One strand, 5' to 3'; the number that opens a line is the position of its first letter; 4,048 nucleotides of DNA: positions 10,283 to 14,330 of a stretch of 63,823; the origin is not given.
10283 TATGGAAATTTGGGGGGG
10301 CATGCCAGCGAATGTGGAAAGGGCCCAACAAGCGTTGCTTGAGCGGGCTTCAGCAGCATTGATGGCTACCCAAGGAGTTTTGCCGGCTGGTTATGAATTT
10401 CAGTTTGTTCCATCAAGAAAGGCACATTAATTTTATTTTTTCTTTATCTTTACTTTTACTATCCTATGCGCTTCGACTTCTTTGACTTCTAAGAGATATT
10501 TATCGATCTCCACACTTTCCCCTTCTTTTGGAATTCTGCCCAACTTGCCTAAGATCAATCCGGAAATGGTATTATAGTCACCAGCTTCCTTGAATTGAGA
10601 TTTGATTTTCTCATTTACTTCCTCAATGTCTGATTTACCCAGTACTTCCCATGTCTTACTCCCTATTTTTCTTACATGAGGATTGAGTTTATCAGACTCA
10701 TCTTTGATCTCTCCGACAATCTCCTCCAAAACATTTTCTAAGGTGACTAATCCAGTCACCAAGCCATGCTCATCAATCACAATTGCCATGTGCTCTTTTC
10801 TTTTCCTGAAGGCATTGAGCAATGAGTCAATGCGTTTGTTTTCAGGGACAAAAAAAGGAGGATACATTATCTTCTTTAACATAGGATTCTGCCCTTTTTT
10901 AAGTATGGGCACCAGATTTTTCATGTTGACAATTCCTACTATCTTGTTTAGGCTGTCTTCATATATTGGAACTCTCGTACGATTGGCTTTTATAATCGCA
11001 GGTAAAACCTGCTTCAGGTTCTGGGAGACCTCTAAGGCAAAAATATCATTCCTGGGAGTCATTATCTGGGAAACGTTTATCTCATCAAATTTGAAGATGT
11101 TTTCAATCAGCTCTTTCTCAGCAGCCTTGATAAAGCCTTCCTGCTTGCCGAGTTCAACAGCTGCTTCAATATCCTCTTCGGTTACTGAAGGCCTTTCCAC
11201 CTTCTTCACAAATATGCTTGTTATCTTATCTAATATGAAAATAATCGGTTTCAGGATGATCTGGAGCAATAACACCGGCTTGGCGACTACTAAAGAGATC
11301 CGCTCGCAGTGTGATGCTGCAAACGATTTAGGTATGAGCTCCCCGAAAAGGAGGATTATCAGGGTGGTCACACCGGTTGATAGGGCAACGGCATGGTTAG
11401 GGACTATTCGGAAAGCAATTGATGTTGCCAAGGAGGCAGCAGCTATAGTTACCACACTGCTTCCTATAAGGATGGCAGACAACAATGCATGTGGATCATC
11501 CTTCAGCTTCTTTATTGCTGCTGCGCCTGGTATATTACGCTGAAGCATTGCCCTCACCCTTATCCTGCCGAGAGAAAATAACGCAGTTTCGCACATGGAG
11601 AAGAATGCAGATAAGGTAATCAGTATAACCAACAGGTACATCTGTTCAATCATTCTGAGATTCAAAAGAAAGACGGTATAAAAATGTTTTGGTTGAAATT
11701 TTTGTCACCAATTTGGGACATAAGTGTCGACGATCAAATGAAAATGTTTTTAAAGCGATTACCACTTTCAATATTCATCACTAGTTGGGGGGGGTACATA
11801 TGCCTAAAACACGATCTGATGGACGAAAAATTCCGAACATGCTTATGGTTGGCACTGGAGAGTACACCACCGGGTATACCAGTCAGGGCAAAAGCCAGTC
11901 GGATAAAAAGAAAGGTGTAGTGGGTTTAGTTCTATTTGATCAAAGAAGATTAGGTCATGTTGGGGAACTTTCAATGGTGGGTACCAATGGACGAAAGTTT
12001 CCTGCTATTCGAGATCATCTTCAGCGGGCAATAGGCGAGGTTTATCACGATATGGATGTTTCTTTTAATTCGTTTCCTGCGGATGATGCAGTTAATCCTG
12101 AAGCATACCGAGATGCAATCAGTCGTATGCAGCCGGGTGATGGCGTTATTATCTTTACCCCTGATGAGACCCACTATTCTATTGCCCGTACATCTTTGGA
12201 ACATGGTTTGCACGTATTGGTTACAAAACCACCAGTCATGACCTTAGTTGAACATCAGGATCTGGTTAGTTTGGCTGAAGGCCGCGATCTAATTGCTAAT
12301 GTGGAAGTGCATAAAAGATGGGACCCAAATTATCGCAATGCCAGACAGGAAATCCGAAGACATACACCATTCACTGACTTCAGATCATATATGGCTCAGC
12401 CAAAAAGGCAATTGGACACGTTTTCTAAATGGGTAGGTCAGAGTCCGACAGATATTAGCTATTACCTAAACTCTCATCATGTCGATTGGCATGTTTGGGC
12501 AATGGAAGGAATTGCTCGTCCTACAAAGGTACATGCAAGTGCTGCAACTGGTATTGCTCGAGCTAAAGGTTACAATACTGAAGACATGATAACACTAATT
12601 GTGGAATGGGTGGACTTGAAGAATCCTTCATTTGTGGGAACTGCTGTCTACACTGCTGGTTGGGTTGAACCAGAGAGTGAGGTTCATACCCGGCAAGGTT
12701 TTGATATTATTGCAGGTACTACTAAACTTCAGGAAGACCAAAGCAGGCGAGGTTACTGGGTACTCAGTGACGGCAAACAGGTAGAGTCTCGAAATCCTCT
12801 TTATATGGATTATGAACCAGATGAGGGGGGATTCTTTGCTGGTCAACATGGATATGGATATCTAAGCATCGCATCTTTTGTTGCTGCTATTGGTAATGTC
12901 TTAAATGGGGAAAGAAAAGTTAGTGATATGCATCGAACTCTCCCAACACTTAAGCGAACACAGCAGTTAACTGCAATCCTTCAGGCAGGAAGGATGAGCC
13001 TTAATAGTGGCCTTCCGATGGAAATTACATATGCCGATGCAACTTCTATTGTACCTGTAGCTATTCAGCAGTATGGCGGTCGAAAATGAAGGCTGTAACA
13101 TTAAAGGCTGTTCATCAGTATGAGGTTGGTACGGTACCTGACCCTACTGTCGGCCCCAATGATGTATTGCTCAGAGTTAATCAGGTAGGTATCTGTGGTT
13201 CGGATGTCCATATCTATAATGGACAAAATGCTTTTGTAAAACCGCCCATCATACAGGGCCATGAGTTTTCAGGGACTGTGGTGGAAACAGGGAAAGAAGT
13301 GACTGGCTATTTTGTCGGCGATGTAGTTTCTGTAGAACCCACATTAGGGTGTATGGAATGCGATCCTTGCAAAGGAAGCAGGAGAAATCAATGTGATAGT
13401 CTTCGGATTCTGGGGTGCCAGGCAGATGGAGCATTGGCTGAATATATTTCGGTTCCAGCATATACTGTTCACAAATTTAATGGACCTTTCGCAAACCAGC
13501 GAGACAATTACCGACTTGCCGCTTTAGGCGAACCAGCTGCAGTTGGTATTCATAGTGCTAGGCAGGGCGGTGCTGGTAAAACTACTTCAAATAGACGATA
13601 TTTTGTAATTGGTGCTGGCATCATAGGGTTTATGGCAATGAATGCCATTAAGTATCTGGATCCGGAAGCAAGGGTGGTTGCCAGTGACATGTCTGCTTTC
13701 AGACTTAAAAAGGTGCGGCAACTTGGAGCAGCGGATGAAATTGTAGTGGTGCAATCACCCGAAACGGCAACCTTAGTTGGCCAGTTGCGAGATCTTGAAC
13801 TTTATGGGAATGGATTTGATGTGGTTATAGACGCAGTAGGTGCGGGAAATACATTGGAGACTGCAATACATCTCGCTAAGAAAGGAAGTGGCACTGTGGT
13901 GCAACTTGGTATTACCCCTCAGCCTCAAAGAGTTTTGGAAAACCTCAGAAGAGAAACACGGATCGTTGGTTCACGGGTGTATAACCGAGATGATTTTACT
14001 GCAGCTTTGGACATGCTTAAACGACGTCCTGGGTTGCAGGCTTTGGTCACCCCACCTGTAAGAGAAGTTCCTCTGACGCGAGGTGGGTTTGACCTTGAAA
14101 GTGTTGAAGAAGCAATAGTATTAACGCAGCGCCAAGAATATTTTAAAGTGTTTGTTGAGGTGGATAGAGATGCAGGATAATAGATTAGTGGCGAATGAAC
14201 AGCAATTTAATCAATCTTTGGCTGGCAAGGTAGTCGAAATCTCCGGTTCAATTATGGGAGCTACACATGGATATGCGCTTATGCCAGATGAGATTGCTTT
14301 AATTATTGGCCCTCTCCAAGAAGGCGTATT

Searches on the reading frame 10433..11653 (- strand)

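Call 75: search_protein_families(library=pfam, proteins=[window:10433-11653:-], max_evalue=0.001)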
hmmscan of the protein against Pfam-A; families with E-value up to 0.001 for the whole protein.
window:10433-11653:- (406 aa): 3 families
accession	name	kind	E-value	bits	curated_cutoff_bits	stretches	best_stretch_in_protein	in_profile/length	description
PF01595.25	CNNM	-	3.9e-47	160.7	28.4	1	7-179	2-181/181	Cyclin M transmembrane N-terminal domain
PF03471.22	CorC_HlyC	-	1.6e-21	76.5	27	1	329-405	2-79/81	Transporter associated domain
PF00571.33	CBS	-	1.7e-12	47.9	24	2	261-313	3-56/57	CBS domain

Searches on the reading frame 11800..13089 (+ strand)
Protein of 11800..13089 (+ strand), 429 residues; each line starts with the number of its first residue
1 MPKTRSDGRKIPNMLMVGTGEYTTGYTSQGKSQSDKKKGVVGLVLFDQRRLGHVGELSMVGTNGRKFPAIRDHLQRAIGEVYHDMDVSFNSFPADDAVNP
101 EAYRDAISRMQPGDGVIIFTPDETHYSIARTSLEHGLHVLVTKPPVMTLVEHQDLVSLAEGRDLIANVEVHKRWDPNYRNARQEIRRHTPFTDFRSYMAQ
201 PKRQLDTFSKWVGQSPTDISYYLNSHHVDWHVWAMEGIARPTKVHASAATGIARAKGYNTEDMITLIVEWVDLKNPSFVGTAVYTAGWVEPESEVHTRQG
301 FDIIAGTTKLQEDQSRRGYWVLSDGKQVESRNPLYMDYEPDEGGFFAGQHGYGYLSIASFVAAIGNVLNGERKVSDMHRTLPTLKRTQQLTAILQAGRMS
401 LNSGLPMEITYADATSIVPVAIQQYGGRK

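Call 75: search_protein_families(library=pfam, proteins=[window:11800-13089:+], max_evalue=0.001)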
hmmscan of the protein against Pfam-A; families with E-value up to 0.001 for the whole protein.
window:11800-13089:+ (429 aa): 1 family
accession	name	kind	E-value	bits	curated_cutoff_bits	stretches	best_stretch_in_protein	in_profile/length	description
PF01408.29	GFO_IDH_MocA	-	1.3e-09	39.3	24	1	105-168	55-118/120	Oxidoreductase family, NAD-binding Rossmann fold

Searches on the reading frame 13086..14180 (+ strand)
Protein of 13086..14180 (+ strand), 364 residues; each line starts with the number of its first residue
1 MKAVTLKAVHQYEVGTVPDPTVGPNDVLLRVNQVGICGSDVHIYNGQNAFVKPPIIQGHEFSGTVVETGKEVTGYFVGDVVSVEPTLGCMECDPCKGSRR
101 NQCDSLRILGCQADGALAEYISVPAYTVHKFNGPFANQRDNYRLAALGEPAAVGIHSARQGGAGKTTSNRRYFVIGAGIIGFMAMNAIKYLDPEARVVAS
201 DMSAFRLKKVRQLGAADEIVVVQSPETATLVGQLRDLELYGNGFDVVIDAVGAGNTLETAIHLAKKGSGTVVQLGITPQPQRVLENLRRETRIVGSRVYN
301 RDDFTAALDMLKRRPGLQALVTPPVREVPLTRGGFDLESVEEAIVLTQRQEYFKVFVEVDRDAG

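Call 75: search_protein_families(library=pfam, proteins=[window:13086-14180:+], max_evalue=0.001)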
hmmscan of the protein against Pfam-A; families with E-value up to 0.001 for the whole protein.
window:13086-14180:+ (364 aa): 4 families
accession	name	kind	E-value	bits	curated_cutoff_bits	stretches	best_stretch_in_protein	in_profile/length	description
PF08240.17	ADH_N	-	6.4e-30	103.9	23.5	1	23-131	1-102/104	Alcohol dehydrogenase GroES-like domain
PF00107.32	ADH_zinc_N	-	1.2e-19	71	31.8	1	180-312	2-128/129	Zinc-binding dehydrogenase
PF16912.11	Glu_dehyd_C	-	1.2e-05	25.3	34.9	1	154-322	16-186/211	Glucose dehydrogenase C-terminus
PF13602.12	ADH_zinc_N_2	-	3.5e-05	25.2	27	1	229-292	15-72/134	Zinc-binding dehydrogenase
